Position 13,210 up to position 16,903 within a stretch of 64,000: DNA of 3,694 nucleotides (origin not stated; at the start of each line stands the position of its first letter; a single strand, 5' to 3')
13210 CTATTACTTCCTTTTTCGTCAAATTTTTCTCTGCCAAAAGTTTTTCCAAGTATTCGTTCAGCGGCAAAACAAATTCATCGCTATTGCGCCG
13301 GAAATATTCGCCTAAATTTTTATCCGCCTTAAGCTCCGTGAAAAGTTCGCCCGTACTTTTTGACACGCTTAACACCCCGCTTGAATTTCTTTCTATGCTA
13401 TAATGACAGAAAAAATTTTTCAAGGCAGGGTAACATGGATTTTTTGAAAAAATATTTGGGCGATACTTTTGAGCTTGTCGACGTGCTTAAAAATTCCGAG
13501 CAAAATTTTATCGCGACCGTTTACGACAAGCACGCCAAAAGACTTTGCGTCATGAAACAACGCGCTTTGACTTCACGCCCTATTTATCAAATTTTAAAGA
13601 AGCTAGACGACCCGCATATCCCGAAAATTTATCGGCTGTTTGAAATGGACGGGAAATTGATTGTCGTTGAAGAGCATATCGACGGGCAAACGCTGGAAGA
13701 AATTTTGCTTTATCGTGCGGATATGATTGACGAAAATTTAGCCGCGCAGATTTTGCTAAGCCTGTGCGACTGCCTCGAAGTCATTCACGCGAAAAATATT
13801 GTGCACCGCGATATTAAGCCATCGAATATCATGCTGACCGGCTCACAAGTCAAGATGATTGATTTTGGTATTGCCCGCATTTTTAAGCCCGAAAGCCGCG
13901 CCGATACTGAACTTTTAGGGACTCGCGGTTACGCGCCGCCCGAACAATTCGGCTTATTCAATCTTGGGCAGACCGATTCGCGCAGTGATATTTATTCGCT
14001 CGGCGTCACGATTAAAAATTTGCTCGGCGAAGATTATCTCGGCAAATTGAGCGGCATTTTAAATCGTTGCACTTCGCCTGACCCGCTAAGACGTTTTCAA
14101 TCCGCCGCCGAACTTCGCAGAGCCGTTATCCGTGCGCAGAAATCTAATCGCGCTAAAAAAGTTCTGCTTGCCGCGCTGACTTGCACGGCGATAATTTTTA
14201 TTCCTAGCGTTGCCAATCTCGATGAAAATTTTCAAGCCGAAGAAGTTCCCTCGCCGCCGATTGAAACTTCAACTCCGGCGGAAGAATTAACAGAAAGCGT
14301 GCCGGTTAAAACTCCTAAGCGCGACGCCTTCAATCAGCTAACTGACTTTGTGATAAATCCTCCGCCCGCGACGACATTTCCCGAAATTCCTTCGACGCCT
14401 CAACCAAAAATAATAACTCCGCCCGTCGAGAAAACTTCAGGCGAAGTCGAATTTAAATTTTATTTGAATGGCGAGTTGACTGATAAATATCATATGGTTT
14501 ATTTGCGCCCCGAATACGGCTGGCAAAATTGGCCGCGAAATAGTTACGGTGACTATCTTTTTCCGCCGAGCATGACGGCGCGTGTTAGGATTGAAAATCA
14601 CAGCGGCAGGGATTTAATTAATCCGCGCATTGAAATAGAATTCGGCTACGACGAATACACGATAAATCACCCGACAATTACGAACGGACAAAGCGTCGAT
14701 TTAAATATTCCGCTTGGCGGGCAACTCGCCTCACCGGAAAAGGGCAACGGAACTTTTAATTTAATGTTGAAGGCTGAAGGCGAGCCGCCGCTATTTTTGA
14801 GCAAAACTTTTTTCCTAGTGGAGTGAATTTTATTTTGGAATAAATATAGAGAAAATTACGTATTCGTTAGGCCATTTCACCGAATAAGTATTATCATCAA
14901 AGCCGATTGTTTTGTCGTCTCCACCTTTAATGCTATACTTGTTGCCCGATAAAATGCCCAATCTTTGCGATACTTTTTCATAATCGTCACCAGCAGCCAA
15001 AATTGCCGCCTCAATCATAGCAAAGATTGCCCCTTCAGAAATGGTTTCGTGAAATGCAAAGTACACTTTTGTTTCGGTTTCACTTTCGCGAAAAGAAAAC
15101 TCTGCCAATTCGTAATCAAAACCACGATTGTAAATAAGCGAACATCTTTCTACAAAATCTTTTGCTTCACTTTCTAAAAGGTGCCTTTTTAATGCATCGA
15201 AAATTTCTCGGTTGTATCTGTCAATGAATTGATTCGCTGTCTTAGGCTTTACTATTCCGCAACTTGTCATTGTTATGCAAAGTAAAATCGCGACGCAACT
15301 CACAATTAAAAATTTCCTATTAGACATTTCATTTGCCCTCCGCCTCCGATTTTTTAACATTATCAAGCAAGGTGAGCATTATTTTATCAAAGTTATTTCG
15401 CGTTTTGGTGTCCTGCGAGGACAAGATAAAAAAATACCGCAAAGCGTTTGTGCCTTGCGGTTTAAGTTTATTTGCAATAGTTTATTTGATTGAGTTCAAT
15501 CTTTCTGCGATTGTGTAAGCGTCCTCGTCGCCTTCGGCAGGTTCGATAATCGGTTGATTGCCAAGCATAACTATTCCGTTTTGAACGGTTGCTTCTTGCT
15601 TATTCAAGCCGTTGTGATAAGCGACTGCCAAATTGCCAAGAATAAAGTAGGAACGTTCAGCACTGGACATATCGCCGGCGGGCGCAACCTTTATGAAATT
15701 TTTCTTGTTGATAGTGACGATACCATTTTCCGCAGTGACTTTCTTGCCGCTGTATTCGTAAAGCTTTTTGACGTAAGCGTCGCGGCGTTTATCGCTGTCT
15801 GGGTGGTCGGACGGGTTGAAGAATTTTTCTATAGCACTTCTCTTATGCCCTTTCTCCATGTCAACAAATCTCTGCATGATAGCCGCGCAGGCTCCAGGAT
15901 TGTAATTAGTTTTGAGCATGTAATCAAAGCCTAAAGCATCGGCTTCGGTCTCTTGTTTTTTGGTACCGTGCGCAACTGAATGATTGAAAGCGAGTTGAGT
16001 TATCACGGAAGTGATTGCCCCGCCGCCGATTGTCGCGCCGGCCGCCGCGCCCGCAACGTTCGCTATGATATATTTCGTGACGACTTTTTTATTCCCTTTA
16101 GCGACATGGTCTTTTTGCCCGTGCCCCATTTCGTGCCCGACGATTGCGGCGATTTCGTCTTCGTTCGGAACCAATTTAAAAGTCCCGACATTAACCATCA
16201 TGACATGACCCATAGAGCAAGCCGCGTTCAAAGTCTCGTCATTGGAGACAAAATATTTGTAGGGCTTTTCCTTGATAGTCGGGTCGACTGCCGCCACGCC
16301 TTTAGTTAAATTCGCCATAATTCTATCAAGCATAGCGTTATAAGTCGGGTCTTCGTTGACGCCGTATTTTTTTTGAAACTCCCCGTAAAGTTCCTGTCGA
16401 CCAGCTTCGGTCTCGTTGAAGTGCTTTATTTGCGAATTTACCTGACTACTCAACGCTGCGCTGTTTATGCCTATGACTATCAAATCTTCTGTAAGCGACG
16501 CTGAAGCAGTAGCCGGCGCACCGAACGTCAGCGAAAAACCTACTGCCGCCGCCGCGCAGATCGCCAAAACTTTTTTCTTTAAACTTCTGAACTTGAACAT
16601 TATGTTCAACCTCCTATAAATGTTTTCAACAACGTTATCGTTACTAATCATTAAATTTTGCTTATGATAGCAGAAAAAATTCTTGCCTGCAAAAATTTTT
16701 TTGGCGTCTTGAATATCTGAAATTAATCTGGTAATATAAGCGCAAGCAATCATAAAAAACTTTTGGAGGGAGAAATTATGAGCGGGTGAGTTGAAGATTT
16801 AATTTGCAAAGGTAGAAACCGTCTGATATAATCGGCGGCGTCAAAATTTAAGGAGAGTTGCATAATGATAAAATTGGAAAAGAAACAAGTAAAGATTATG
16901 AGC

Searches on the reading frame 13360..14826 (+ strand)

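Call 23: search_protein_families(library=ncbifam, proteins=[window:13360-14826:+], max_evalue=0.00001)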
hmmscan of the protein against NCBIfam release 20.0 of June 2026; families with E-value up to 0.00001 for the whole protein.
window:13360-14826:+ (488 aa): 16 families
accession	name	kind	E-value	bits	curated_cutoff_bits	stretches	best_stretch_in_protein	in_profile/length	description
NF033483.0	PknB_PASTA_kin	equivalog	1.8e-32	113.2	450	1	81-221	63-201/563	Stk1 family PASTA domain-containing Ser/Thr kinase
NF052427.1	StpK7MSMEG_1200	equivalog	2.6e-26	92.2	900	1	80-220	62-201/601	serine/threonine protein kinase StpK7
NF038150.1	lanthi_synth_IV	equivalog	2.4e-21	75.8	650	1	77-222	244-390/851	class IV lanthionine synthetase LanL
NF047741.1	antiphage_MADS6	equivalog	6.9e-21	74.4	460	1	75-223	245-398/612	methylation-associated defense system protein kinase MAD6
TIGR03903.1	TOMM_kin_cyc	equivalog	3.8e-16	58.1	705.75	1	77-243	30-207/1267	TOMM system kinase/cyclase fusion protein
NF038151.1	lanthi_synth_III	equivalog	2.3e-14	52.8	575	1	76-217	274-418/833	class III lanthionine synthetase LanKC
NF043056.1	T4SS_LegK1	equivalog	1e-13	50.8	550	1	140-226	203-288/516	Dot/Icm T4SS effector kinase LegK1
TIGR03724.2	arch_bud32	equivalog_domain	3.4e-09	36.5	125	1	88-175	58-134/193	KEOPS complex kinase/ATPase Bud32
NF053615.1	SerThrKinAfsKStmc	equivalog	1.4e-08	33.9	1300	1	134-218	120-203/809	protein serine/threonine kinase AfsK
NF033442.0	BREX_PglW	equivalog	2.6e-08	32.1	990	1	77-217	560-699/1391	BREX system serine/threonine kinase PglW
NF009651.0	PRK13184.1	equivalog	3e-08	32.1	839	1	130-179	117-167/932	serine/threonine-protein kinase PknD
NF011463.0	PRK14879.1-4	equivalog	3.9e-08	33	188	1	86-176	81-164/237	Kae1-associated kinase Bud32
NF011464.0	PRK14879.1-7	equivalog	5.5e-07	29.5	246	1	90-173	70-150/221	Kae1-associated kinase Bud32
NF011461.0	PRK14879.1-2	equivalog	1.3e-06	28.3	372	1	99-173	77-147/225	Kae1-associated kinase Bud32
NF007174.0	PRK09605.1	equivalog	1.7e-06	26.8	447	1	88-174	401-475/535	bifunctional N(6)-L-threonylcarbamoyladenine synthase/serine/threonine protein kinase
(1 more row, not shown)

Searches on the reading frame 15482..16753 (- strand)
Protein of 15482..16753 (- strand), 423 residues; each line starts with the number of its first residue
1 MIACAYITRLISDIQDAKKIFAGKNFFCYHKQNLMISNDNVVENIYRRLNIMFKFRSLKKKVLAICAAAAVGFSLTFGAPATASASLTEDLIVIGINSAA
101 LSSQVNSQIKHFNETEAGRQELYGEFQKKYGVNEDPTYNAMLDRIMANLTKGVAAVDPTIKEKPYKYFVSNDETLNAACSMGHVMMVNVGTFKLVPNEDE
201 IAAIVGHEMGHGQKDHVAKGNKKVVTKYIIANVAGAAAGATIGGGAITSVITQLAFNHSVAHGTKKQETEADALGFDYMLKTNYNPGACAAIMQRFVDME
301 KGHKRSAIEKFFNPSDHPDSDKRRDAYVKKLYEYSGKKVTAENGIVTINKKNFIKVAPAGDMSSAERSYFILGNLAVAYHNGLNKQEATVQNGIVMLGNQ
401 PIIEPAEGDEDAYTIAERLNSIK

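Call 23: search_protein_families(library=ncbifam, proteins=[window:15482-16753:-], max_evalue=0.00001)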
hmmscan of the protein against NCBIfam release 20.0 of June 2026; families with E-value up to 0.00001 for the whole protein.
window:15482-16753:- (423 aa): 2 families
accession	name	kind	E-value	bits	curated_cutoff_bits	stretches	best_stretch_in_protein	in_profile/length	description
NF052399.1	M48_lipo_LoiP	exception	4.3e-17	62.4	365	1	133-325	62-238/247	metalloprotease LoiP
NF052400.1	M48_BAM_BepA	equivalog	9.4e-16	57.6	570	1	132-301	63-231/483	beta-barrel assembly-enhancing protease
